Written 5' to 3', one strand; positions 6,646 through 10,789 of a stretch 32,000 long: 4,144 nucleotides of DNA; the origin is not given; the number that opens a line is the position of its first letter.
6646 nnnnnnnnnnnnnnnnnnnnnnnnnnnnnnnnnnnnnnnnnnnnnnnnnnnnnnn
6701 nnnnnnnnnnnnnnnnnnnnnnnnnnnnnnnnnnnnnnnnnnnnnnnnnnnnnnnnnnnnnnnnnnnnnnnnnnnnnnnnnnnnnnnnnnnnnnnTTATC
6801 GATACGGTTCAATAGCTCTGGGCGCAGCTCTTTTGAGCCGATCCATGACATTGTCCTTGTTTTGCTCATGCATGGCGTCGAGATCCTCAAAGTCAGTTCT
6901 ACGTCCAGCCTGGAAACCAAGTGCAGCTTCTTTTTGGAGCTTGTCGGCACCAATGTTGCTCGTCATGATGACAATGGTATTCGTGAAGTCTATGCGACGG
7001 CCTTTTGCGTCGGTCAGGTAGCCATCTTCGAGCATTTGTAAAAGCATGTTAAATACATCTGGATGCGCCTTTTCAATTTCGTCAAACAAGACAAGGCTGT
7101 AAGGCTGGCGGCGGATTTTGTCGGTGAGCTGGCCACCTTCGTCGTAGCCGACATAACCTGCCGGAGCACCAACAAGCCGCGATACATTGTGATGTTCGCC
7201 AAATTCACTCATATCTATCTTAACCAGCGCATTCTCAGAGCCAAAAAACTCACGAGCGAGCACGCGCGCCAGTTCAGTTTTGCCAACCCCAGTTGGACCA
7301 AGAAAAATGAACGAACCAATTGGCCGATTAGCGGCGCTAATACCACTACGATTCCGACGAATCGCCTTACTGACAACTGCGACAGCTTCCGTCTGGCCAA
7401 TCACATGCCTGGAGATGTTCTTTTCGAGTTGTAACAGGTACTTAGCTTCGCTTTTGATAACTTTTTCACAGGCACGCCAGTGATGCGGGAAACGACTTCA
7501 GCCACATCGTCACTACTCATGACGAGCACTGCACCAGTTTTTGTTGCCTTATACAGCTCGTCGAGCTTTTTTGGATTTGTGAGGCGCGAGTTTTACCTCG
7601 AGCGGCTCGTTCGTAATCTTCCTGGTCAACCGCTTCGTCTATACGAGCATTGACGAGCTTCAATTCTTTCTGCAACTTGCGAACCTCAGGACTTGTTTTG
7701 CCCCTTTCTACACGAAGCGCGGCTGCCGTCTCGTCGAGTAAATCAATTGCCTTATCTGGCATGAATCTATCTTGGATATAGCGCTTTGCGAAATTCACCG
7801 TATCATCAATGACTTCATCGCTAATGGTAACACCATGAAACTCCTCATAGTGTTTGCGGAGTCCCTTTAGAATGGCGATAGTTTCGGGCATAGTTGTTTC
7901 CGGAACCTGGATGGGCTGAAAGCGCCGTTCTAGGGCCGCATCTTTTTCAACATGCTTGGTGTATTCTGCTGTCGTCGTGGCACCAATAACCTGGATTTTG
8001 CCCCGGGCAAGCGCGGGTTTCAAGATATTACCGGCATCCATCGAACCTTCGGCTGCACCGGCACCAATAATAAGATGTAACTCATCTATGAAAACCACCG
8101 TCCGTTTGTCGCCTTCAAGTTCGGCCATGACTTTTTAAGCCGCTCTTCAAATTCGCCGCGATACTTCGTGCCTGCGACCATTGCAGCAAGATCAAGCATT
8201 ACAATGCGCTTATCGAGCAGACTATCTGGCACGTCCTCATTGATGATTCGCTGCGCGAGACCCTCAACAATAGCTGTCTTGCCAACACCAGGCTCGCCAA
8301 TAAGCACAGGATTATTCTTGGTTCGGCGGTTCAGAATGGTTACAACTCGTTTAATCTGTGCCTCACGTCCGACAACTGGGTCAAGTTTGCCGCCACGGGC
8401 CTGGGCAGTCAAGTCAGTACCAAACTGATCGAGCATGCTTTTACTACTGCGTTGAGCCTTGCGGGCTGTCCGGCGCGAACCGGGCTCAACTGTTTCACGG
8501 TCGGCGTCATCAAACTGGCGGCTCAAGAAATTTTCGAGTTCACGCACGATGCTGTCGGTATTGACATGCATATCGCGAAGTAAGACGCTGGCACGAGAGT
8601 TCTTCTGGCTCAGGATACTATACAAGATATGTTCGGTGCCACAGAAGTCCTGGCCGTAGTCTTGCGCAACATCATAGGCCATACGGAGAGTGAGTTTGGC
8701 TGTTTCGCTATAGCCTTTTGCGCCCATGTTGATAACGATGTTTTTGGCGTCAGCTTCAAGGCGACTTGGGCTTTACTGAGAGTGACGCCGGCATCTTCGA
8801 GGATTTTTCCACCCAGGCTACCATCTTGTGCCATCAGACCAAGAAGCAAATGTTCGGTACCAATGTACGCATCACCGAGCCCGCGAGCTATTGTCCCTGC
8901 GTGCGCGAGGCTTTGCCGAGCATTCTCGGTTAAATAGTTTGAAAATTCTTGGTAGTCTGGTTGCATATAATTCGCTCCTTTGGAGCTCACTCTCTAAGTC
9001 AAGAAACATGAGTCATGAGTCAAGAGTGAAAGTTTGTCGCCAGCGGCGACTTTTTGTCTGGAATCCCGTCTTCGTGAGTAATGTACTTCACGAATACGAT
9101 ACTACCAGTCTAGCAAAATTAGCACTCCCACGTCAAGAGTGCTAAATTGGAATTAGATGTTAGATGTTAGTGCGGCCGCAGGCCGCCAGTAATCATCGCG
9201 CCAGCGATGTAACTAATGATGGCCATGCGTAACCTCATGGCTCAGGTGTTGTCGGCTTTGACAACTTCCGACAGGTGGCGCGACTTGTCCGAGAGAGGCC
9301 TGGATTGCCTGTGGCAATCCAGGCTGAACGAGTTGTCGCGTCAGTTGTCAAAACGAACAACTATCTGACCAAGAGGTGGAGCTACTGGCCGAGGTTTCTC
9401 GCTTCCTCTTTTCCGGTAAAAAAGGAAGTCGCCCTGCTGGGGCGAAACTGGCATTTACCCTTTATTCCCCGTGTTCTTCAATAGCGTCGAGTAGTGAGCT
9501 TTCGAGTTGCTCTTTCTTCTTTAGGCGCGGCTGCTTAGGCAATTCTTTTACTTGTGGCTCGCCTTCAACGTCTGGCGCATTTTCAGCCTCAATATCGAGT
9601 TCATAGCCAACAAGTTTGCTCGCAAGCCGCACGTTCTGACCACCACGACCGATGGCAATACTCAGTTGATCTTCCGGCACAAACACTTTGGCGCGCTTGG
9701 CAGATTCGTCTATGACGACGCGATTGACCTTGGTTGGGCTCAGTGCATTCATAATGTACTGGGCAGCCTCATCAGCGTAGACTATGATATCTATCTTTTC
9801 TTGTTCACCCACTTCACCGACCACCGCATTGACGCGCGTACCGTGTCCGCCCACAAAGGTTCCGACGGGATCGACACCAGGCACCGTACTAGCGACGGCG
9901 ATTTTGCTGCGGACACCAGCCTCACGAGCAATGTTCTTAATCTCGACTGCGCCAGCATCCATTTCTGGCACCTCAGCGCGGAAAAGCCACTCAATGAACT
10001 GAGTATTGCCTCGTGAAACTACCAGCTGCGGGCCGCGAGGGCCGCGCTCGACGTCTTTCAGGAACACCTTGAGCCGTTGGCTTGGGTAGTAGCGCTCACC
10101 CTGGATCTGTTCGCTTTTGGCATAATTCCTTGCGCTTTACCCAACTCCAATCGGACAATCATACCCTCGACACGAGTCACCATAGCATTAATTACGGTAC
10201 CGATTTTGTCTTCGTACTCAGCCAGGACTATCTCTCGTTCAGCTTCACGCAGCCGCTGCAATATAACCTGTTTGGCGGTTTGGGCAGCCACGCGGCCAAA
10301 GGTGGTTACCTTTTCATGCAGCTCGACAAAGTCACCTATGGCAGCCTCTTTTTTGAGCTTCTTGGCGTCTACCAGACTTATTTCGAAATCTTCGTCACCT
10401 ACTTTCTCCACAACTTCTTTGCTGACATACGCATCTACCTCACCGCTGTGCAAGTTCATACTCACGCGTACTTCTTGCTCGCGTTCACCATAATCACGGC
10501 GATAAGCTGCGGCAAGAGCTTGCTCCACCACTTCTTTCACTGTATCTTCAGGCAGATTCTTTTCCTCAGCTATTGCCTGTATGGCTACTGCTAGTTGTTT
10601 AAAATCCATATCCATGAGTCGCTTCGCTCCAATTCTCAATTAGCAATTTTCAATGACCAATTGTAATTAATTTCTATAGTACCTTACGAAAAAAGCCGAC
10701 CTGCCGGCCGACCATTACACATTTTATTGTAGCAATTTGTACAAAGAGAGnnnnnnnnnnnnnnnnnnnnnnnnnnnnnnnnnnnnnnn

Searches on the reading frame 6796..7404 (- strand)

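Call 34: search_protein_families(library=pfam, proteins=[window:6796-7404:-], max_evalue=0.0001)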
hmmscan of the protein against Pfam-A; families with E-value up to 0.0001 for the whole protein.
window:6796-7404:- (202 aa): 4 families
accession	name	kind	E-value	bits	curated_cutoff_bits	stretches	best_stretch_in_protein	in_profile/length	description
PF07724.20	AAA_2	-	6.5e-58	195.9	27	1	27-191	1-152/166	AAA domain (Cdc48 subfamily)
PF07728.20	AAA_5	-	3.5e-11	43.7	22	1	32-154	2-126/139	AAA domain (dynein-related subfamily)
PF00004.35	AAA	-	1.3e-09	39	21.2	1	33-159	2-117/131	ATPase family associated with various cellular activities (AAA)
PF00158.32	Sigma54_activat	-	4.2e-07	30.2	20.2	1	14-151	7-143/168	Sigma-54 interaction domain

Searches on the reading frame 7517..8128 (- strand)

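Call 13: search_protein_families(library=pfam, proteins=[window:7517-8128:-], max_evalue=0.01)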
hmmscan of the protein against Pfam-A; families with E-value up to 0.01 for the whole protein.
window:7517-8128:- (203 aa): 5 families
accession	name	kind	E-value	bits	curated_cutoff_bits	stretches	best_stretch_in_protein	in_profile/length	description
PF17871.7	AAA_lid_9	-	7.4e-32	109.8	22.8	1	81-178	3-100/104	AAA lid domain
PF05621.17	TniB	-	0.00042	20.2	22.4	1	10-77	121-186/189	Bacterial TniB protein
PF02151.25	UVR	-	0.00072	19.7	21.5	1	154-187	2-35/36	UvrB/uvrC motif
PF00004.35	AAA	-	0.0016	19.4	21.2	0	7-71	56-124/131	ATPase family associated with various cellular activities (AAA)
PF20663.3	COG4_N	-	0.005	17.3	27.3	1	154-188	60-94/107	Conserved oligomeric Golgi complex subunit 4, N-terminal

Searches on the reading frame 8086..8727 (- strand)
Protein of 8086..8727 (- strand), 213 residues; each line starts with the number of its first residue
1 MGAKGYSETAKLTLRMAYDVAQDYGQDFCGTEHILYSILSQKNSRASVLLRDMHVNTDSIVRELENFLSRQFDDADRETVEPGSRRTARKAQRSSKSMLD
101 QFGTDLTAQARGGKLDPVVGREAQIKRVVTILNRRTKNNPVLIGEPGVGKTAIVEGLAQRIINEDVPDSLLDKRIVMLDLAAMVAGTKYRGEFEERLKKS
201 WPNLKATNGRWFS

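Call 13: search_protein_families(library=pfam, proteins=[window:8086-8727:-], max_evalue=0.01)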
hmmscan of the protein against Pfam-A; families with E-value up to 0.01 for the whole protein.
window:8086-8727:- (213 aa): 9 families
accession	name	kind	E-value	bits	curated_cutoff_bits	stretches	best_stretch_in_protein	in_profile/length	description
PF02861.25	Clp_N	-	1.2e-09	38.7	20.7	1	17-68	1-52/53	Clp amino terminal domain, pathogenicity island component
PF13191.12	AAA_16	-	1.1e-07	32.9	32.6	1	118-163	2-50/167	AAA ATPase domain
PF00004.35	AAA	-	0.00012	23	21.2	1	141-205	2-54/131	ATPase family associated with various cellular activities (AAA)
PF23569.1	NBD_SMAX1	-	0.0014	18.8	27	1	123-193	17-87/212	SMAX1 nucleotide binding domain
PF13401.12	AAA_22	-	0.0027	18.5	27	0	135-179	3-40/130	AAA domain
PF20720.3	nSTAND3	-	0.003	17.7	27.2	1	127-165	9-45/155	Novel STAND NTPase 3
PF07728.20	AAA_5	-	0.0055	17.1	22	0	141-162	3-24/139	AAA domain (dynein-related subfamily)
PF01695.23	IstB_IS21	-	0.0089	16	24.1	0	124-162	79-117/238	IstB-like ATP binding protein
PF01637.24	ATPase_2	-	0.009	16.3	33.2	0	120-161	3-44/225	ATPase domain predominantly from Archaea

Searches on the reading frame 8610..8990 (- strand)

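Call 34: search_protein_families(library=pfam, proteins=[window:8610-8990:-], max_evalue=0.0001)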
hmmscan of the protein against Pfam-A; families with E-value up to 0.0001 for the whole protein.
window:8610-8990:- (126 aa): 1 family
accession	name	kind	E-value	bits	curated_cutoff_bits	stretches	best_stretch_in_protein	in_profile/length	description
PF02861.25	Clp_N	-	2.1e-15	57.1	20.7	1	33-78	3-48/53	Clp amino terminal domain, pathogenicity island component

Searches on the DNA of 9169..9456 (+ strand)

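Call 69: search_dna_similar(query=window:9169-9456:+, collection=phages, mode=distant, max_evalue=0.01)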
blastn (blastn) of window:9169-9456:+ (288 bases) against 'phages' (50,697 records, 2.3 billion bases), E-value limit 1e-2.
No match.

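Call 70: search_dna_similar(query=window:9169-9456:+, collection=plasmids, mode=distant, max_evalue=0.01)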
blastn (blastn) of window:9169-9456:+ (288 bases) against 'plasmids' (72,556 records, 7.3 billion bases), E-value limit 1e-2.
No match.

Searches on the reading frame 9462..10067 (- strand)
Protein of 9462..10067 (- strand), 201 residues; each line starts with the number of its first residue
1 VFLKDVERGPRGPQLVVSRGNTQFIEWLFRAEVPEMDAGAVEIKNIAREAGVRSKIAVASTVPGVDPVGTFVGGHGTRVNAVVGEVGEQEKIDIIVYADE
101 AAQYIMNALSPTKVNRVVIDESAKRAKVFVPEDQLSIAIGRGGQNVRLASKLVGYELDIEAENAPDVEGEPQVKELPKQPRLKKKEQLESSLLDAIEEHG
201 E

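Call 13: search_protein_families(library=pfam, proteins=[window:9462-10067:-], max_evalue=0.01)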
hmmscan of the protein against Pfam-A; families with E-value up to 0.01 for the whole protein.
window:9462-10067:- (201 aa): 3 families
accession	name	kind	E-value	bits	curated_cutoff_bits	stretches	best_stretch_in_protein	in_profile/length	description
PF13184.12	KH_5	-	2.2e-18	66.6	27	1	50-119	1-69/69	NusA-like KH domain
PF07650.23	KH_2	-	1.6e-06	28.3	22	1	104-159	5-61/78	KH domain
PF23095.1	KH_NusA_C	-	6.6e-06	26.5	34.2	1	132-159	7-34/59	Transcription termination/antitermination protein NusA, KH domain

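Call 74: find_homologous_proteins(query=window:9462-10067:-, max_evalue=1e-40)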
Query window:9462-10067:- (201 aa): 1191 proteins with E <= 1e-40 among 4665 candidates; the best 120 are listed.
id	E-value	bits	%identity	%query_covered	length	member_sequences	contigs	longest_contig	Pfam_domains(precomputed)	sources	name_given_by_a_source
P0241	1.8e-102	359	86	100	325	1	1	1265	PF13184.13,PF26594.2,PF07650.24,PF08529.17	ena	-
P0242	1.1e-99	350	83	100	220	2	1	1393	PF13184.13,PF26594.2,PF07650.24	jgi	-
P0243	2.3e-97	343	82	100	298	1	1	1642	PF13184.13,PF26594.2,PF07650.24,PF08529.17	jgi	jgi:N utilization substance protein A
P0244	6.4e-97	341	81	100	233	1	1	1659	PF13184.13,PF26594.2,PF07650.24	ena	-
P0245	6.3e-96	338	82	100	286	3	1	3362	PF13184.13,PF26594.2,PF07650.24,PF00575.30,PF08529.17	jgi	jgi:N utilization substance protein A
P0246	7.7e-95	334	81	100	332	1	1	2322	PF13184.13,PF26594.2,PF07650.24,PF00575.30,PF08529.17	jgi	jgi:N utilization substance protein A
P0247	1.4e-93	330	77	100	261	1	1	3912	PF13184.13,PF26594.2,PF07650.24,PF00575.30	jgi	jgi:N utilization substance protein A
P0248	4.5e-92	325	78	100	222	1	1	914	PF13184.13,PF26594.2,PF07650.24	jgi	jgi:N utilization substance protein A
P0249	1.7e-91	323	75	100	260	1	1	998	PF13184.13,PF26594.2,PF07650.24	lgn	-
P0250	1.8e-91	323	77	100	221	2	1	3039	PF13184.13,PF26594.2,PF07650.24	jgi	jgi:N utilization substance protein A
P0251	2.2e-91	323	77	100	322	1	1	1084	PF13184.13,PF26594.2,PF07650.24,PF00575.30,PF08529.17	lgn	-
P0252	5.4e-91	322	76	100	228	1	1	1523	PF13184.13,PF26594.2,PF07650.24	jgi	-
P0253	6.4e-91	322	77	100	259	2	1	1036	PF13184.13,PF26594.2,PF07650.24,PF00575.30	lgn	-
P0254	9.2e-91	321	77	100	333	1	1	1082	PF13184.13,PF26594.2,PF00575.30,PF08529.17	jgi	jgi:N utilization substance protein A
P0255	9.9e-91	321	75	100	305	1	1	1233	PF13184.13,PF26594.2,PF00575.30,PF08529.17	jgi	jgi:N utilization substance protein A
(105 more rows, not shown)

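Call 75: find_encoding_contigs(protein=P0241, flank=5000, max_places=3)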
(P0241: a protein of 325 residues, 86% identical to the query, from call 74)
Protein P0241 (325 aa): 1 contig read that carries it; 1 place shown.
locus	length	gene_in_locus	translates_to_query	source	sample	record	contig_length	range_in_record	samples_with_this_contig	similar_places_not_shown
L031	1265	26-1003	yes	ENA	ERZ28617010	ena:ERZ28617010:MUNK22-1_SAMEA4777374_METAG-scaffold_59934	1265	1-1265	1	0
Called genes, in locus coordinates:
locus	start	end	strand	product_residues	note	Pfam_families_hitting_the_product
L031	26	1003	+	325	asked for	PF08529:NusA_N, PF13184:KH_NusA_1st, PF07650:KH_2 (weak), PF26594:KH_NusA_2nd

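Call 76: find_encoding_contigs(protein=P0242, flank=5000, max_places=3)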
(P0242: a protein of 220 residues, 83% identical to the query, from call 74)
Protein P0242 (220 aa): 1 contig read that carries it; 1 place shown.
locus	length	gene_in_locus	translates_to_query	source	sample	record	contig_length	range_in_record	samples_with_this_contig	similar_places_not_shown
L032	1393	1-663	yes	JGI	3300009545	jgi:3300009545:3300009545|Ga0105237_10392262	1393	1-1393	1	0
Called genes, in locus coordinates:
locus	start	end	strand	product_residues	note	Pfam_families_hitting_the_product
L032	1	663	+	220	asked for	PF13184:KH_NusA_1st, PF07650:KH_2, PF26594:KH_NusA_2nd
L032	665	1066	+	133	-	-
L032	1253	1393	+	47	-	?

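Call 77: find_encoding_contigs(protein=P0244, flank=5000, max_places=3)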
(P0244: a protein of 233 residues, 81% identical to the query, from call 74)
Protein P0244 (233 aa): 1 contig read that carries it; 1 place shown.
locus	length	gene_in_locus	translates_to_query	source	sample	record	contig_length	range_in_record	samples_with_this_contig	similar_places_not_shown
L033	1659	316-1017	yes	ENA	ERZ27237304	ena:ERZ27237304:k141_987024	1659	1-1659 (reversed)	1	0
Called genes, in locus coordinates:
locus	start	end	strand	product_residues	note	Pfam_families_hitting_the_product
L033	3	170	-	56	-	?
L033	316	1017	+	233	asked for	PF13184:KH_NusA_1st, PF07650:KH_2 (weak), PF26594:KH_NusA_2nd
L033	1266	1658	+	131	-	?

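Call 78: find_encoding_contigs(protein=P0245, flank=5000, max_places=3)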
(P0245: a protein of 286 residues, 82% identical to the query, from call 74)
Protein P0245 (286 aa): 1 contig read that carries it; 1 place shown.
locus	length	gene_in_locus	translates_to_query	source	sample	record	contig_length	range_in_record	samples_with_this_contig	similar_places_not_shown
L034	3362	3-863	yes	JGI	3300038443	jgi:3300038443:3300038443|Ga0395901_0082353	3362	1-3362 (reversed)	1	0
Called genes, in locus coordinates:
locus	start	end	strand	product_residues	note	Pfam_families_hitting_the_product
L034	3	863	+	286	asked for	PF08529:NusA_N, PF00575:S1 (weak), PF13184:KH_NusA_1st, PF07650:KH_2 (weak), PF26594:KH_NusA_2nd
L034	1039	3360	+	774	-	?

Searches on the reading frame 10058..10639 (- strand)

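Call 13: search_protein_families(library=pfam, proteins=[window:10058-10639:-], max_evalue=0.01)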
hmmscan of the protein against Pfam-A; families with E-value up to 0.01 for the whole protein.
window:10058-10639:- (193 aa): 3 families
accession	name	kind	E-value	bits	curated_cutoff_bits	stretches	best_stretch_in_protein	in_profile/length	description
PF08529.16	NusA_N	-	1.4e-36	125.7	23.8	1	16-136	2-119/119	NusA N-terminal domain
PF10009.15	DUF2252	-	0.0033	17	22.3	1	10-137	79-197/392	Uncharacterized protein conserved in bacteria (DUF2252)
PF12085.13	DUF3562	-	0.0039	17.3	26.3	0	18-44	6-32/60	Protein of unknown function (DUF3562)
